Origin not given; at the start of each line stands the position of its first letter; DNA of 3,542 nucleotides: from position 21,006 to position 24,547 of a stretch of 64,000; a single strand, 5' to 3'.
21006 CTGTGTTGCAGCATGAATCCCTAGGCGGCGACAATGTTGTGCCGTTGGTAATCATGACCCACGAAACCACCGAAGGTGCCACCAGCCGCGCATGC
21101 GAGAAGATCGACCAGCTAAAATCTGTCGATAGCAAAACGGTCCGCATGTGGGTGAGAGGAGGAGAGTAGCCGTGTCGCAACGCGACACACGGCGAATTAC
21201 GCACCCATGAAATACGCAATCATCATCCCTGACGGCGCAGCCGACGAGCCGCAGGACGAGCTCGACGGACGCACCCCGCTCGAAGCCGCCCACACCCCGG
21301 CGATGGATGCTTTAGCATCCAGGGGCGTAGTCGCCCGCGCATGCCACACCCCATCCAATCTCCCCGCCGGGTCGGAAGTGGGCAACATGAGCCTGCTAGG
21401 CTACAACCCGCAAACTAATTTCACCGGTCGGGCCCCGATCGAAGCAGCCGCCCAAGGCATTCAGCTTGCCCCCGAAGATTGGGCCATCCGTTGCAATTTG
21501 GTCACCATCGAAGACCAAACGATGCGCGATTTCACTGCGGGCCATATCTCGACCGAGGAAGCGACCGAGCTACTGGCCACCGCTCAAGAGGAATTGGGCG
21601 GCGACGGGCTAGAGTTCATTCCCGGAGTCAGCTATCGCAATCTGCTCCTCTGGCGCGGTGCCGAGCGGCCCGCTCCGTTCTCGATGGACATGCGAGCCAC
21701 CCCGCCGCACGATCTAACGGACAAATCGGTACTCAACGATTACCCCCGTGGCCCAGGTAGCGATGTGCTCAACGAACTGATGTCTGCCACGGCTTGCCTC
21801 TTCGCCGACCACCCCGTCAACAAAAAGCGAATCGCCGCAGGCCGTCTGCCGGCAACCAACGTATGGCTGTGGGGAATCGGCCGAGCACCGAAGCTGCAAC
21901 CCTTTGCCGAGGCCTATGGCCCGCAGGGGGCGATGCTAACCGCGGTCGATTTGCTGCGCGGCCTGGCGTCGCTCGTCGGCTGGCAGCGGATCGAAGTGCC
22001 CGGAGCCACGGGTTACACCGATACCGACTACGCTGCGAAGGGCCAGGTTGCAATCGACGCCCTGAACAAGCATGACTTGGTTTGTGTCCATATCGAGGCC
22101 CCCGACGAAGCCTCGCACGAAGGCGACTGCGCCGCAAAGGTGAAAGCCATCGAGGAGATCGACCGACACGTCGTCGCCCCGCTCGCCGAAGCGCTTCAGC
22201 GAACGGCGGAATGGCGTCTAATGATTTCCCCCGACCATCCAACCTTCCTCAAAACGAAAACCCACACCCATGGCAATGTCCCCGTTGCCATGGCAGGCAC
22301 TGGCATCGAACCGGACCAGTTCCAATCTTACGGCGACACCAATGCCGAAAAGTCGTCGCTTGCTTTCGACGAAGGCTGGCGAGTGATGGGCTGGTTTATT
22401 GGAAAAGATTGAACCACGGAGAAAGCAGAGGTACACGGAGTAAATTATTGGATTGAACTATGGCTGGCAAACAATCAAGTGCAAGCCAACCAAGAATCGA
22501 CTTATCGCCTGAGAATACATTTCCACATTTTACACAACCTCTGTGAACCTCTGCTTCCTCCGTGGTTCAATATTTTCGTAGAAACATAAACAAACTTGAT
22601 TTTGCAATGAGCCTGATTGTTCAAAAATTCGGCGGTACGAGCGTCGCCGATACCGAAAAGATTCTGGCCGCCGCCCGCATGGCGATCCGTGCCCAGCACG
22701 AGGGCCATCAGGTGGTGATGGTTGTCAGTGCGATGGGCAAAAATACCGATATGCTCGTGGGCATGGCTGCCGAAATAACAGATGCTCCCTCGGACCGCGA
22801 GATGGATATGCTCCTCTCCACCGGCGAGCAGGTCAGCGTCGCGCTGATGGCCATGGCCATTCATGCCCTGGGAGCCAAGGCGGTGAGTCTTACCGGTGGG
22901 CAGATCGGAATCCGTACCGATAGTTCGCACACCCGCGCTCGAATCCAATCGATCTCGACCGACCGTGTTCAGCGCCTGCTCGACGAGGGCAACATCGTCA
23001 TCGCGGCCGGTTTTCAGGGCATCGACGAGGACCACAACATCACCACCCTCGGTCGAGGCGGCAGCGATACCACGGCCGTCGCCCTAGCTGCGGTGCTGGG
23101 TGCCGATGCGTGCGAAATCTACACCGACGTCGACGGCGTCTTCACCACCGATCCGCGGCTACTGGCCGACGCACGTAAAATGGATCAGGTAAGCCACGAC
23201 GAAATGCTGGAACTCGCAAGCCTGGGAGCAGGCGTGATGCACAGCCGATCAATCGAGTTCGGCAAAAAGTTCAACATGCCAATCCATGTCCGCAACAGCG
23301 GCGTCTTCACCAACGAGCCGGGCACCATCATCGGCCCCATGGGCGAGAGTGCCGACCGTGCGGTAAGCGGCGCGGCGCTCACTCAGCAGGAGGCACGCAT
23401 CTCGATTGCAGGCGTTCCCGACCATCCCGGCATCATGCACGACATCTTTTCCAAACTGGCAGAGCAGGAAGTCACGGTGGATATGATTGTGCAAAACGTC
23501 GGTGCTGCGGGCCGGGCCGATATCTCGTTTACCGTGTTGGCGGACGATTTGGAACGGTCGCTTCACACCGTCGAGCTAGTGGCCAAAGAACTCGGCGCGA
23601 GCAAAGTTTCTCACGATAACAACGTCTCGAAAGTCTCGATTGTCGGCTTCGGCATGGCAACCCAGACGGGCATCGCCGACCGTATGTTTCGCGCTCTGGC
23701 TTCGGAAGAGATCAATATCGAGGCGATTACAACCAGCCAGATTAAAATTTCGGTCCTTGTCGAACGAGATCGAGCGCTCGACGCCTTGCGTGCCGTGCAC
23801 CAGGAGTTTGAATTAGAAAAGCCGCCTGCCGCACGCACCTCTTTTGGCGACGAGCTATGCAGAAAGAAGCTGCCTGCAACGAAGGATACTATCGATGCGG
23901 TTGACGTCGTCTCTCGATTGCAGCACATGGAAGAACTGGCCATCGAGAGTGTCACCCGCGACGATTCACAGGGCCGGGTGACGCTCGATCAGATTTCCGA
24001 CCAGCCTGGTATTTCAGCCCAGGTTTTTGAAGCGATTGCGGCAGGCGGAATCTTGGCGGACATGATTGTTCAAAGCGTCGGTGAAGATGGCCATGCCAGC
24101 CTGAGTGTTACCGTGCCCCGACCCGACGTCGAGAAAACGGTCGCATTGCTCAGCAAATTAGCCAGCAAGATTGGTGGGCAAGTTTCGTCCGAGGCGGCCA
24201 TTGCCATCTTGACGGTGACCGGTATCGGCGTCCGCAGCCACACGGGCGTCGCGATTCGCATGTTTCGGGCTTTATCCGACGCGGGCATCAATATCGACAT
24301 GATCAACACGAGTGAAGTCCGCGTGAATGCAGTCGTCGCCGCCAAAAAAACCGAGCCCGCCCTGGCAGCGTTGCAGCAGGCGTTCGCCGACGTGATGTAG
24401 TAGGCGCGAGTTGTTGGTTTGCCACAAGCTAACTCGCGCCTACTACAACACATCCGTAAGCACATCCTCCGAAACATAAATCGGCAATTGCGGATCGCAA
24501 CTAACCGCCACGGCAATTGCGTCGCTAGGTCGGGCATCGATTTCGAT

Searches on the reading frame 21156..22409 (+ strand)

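Call 67: search_protein_families(library=pfam, proteins=[window:21156-22409:+], max_evalue=0.001)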
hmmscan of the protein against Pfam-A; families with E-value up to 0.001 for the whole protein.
window:21156-22409:+ (418 aa): 2 families
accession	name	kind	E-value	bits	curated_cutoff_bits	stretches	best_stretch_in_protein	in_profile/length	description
PF10143.14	PhosphMutase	-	9.5e-47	159.5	21.5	1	54-222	1-170/170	2,3-bisphosphoglycerate-independent phosphoglycerate mutase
PF01676.23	Metalloenzyme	-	1.5e-38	133.2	24.3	1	18-389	1-230/252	Metalloenzyme superfamily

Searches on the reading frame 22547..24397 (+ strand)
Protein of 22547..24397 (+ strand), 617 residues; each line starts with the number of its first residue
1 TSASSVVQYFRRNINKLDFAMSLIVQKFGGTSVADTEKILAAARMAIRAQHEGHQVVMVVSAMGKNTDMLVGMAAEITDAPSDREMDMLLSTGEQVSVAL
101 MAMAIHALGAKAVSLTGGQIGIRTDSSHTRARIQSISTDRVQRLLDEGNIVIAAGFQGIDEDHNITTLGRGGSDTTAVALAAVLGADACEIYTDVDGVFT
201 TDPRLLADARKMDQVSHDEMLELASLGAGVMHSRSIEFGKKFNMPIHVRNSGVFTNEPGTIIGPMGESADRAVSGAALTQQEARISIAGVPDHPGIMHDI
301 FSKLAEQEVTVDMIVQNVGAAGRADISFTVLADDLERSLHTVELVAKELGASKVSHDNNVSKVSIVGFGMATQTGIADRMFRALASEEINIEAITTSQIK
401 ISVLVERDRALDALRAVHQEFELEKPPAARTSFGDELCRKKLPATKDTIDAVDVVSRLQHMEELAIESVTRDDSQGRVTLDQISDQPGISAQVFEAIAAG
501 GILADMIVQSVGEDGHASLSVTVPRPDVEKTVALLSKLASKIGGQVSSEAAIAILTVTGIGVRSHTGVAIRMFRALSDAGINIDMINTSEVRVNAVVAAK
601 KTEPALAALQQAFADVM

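Call 67: search_protein_families(library=pfam, proteins=[window:22547-24397:+], max_evalue=0.001)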
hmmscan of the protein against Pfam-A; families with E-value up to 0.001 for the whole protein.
window:22547-24397:+ (617 aa): 6 families
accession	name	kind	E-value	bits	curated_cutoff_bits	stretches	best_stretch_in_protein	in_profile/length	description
PF22468.2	ACT_9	-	5.2e-57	189.9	27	4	363-421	1-61/61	ACT domain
PF00696.33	AA_kinase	-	9.8e-50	169.9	24.9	1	23-250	2-234/234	Amino acid kinase family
PF13840.12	ACT_7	-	2.1e-25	88.8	27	2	357-418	3-64/65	ACT domain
PF01842.31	ACT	-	1.5e-21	76.2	27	2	285-347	3-63/66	ACT domain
PF22629.2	ACT_AHAS_ss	-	0.00012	22.6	27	0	290-332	5-48/67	AHAS small subunit-like ACT domain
PF13291.12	ACT_4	-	0.00051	21.1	27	0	282-335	6-59/80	ACT domain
